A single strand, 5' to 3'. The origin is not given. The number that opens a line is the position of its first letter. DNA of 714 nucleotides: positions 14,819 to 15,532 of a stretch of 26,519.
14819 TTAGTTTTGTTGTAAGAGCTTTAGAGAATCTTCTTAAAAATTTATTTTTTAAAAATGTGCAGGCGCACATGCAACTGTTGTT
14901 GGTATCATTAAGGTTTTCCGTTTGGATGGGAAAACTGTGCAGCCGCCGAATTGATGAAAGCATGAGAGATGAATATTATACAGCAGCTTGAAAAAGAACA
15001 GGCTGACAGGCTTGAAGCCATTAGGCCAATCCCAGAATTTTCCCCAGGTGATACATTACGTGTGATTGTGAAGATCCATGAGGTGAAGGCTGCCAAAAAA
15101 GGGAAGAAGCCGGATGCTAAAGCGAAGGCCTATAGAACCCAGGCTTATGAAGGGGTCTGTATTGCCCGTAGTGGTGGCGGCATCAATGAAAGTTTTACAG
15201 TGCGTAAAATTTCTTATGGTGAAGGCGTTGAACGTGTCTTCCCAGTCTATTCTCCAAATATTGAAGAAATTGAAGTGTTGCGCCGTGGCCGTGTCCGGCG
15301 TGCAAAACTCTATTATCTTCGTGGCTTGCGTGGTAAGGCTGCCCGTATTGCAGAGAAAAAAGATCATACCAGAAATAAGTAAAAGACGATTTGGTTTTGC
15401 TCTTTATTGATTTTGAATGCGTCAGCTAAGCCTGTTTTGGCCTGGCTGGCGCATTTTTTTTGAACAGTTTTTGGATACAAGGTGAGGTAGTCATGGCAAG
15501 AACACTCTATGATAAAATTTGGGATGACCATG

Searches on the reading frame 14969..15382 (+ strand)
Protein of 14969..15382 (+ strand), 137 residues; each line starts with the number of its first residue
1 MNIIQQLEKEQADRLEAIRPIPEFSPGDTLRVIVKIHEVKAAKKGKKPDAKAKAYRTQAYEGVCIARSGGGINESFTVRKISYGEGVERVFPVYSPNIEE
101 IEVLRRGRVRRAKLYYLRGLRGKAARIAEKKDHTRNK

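Call 10: search_protein_families(library=pfam, proteins=[window:14969-15382:+], max_evalue=0.001)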
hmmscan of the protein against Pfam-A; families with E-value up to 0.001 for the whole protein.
window:14969-15382:+ (137 aa): 1 family
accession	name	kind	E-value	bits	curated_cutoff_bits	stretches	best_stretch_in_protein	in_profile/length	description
PF01245.26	Ribosomal_L19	-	6.5e-42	142.4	22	1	2-130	1-111/111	Ribosomal protein L19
